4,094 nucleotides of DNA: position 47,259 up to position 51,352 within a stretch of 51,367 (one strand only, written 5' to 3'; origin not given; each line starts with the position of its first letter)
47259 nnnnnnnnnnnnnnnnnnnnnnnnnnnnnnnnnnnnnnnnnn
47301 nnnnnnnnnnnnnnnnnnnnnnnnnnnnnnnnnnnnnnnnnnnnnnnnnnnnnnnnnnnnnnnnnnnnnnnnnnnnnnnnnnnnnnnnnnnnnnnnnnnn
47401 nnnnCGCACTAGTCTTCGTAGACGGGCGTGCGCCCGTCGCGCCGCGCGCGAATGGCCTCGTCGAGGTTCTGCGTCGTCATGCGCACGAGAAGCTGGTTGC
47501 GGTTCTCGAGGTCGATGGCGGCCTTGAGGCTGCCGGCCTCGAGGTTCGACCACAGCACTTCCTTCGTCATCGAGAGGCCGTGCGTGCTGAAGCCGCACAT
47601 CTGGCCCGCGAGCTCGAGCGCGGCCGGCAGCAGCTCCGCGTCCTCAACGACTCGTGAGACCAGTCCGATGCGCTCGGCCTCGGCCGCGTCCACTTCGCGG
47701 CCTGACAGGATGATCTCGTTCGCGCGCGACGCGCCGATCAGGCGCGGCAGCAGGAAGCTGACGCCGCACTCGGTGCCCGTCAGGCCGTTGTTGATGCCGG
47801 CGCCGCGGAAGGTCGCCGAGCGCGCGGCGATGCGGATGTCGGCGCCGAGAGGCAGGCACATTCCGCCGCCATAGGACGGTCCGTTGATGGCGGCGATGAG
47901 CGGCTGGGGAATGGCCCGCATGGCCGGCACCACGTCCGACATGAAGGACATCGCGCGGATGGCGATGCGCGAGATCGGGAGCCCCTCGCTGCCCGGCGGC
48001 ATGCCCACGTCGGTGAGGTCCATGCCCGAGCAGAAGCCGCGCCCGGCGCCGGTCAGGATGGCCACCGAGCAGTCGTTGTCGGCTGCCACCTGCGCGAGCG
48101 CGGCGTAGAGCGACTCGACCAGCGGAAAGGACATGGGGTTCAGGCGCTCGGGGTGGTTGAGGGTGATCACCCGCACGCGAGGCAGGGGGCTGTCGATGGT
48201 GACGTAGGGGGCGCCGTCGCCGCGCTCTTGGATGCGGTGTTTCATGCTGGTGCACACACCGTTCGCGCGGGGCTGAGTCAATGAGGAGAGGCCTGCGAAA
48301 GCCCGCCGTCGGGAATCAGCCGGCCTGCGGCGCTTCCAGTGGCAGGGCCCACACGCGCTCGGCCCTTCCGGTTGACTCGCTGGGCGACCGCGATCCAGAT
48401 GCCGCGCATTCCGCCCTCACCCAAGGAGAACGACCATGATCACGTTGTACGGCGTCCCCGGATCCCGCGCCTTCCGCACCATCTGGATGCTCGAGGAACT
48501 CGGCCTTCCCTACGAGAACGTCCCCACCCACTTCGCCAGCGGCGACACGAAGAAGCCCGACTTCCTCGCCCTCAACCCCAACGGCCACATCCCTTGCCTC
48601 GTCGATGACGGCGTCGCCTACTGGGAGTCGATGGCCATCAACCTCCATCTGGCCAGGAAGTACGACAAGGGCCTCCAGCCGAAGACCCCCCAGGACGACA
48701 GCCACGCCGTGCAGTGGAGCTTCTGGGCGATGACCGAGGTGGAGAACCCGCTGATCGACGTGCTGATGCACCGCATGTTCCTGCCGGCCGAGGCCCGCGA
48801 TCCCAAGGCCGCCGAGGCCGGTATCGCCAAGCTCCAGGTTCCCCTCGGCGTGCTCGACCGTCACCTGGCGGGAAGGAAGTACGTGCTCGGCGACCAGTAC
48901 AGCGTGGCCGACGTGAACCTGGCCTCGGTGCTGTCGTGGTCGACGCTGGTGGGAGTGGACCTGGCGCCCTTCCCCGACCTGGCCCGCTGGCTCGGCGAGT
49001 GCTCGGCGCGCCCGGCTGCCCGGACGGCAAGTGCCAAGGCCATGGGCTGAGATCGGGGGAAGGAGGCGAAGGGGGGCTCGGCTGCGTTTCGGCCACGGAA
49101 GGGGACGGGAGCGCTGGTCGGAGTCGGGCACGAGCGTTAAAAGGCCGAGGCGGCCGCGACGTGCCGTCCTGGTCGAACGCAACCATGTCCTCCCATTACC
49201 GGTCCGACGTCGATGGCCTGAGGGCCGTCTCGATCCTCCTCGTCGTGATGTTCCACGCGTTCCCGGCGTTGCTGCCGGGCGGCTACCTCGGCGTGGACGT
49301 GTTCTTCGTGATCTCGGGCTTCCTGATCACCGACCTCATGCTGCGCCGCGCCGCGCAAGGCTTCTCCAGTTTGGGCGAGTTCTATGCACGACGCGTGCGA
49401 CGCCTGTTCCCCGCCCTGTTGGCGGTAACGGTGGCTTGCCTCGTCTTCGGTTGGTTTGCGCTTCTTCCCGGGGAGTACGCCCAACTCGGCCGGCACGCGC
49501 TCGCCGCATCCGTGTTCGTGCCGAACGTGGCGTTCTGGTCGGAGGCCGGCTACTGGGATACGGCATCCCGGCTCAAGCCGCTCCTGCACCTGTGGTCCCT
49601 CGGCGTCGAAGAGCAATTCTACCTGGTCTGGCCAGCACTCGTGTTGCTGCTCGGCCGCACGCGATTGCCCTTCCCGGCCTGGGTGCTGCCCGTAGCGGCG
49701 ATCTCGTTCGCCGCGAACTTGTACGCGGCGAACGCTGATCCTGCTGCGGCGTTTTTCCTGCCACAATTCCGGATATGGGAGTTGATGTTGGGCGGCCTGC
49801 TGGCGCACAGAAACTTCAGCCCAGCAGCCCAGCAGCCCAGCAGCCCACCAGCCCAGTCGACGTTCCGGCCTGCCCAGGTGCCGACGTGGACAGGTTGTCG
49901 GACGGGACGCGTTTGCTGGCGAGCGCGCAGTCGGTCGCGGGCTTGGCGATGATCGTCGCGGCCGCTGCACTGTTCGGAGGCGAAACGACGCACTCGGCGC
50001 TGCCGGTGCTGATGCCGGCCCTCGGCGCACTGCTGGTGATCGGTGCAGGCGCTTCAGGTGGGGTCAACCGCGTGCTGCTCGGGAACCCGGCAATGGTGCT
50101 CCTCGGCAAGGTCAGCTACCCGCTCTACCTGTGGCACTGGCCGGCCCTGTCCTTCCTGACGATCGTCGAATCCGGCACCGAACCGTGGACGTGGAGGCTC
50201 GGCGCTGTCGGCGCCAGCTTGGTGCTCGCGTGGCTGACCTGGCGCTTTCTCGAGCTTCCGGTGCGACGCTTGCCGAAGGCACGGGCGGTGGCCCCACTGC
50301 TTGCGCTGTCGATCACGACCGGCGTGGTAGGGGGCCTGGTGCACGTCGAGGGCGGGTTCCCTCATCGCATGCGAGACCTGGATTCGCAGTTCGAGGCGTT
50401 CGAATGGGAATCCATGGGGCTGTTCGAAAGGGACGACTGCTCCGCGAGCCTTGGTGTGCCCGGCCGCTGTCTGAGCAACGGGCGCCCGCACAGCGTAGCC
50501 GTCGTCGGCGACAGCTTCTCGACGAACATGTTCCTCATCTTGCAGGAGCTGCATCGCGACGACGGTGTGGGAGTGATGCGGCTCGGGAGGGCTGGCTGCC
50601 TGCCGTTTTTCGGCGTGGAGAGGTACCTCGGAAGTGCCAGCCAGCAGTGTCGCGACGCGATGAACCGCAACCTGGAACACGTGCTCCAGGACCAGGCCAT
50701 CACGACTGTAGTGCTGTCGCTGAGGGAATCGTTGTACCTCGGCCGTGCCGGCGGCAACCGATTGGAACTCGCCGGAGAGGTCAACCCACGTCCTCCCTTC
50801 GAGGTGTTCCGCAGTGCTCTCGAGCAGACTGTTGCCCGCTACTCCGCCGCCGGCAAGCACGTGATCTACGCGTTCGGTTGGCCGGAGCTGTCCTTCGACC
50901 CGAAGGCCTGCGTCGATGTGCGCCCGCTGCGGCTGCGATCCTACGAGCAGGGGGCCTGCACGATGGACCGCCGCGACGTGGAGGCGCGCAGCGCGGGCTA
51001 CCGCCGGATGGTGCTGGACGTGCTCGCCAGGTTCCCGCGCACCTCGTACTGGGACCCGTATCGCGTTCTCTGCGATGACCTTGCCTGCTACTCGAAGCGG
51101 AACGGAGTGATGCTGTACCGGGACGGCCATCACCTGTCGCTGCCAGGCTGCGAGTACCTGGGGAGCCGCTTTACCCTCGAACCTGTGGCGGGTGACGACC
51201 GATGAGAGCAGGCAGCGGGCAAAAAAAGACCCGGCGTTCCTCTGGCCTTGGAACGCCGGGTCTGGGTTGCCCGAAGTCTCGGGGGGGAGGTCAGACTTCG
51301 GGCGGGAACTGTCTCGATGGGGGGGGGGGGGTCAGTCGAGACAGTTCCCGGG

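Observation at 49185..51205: OafA-type O-acyltransferase switched off by one extra copy of an 8-nt repeat: possible phase variation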

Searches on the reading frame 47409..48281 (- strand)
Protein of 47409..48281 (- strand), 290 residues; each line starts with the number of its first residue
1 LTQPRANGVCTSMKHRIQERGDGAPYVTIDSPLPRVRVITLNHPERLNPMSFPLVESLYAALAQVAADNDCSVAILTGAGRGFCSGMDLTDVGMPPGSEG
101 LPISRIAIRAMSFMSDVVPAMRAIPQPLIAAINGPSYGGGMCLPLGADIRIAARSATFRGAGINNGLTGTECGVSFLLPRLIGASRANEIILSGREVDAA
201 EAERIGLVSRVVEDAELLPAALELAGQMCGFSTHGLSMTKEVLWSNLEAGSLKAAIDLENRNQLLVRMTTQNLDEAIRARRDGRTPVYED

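Call 18: search_protein_families(library=pfam, proteins=[window:47409-48281:-], max_evalue=0.00001)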
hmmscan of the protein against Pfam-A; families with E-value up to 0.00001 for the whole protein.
window:47409-48281:- (290 aa): 2 families
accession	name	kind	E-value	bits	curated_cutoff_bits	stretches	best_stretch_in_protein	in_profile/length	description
PF00378.25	ECH_1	-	2.1e-40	139.1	27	1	36-264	6-225/251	Enoyl-CoA hydratase/isomerase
PF16113.10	ECH_2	-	8.4e-24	85.1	27.2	1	36-219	1-179/335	Enoyl-CoA hydratase/isomerase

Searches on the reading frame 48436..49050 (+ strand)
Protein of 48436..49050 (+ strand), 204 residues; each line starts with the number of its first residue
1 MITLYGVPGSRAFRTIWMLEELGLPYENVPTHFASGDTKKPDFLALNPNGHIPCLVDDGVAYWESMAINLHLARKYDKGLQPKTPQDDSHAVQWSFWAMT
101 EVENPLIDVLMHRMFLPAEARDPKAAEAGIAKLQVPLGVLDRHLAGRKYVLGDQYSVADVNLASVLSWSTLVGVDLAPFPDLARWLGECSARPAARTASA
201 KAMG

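Call 18: search_protein_families(library=pfam, proteins=[window:48436-49050:+], max_evalue=0.00001)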
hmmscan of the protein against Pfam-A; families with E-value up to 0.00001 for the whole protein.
window:48436-49050:+ (204 aa): 5 families
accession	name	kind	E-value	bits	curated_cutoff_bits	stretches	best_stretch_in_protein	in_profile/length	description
PF02798.26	GST_N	-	1.4e-17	64.3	20.9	1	2-74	3-76/76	Glutathione S-transferase, N-terminal domain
PF13409.12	GST_N_2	-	1.1e-14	55.2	25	1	12-74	5-69/70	Glutathione S-transferase, N-terminal domain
PF13417.12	GST_N_3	-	8.1e-13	48.9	22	1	4-77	1-72/75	Glutathione S-transferase, N-terminal domain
PF00043.30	GST_C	-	3.9e-11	43.5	20.7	1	114-193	12-93/93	Glutathione S-transferase, C-terminal domain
PF13410.11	GST_C_2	-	3.3e-09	37.1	24.9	1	127-186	5-67/69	Glutathione S-transferase, C-terminal domain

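Call 56: find_encoding_contigs(protein=window:48436-49050:+, flank=4000, max_places=6)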
Protein window:48436-49050:+ (204 aa): no gene with exactly this product is on record in the collection.

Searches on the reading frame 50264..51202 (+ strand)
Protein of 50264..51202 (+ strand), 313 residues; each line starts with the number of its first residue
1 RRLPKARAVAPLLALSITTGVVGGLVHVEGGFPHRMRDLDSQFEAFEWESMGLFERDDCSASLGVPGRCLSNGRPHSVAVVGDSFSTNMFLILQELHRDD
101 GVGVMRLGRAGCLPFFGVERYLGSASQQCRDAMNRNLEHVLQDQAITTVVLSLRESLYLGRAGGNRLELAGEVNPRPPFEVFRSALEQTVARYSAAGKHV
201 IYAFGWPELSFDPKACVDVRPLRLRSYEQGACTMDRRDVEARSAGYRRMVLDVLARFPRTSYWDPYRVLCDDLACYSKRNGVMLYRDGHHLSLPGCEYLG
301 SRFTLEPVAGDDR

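Call 22: find_related_loci(query=window:50264-51202:+, collection=genome_contigs, flank=8000)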
Query seq(313 aa) (313 aa) in genome_contigs; peptide patterns used: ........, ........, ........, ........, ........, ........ (x = any residue, [..] = any of these).
30 stretches matched a pattern; 1 encode a relative of the query (tblastn E <= 1e-3); 1 distinct loci.
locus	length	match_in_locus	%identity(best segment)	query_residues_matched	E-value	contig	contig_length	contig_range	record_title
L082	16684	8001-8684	27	82-303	1e-9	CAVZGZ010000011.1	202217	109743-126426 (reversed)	MAG: uncultured Alphaproteobacteria bacterium isolate MFD05513.bin.2.172 genome assembly, contig: contig_17377, whole ge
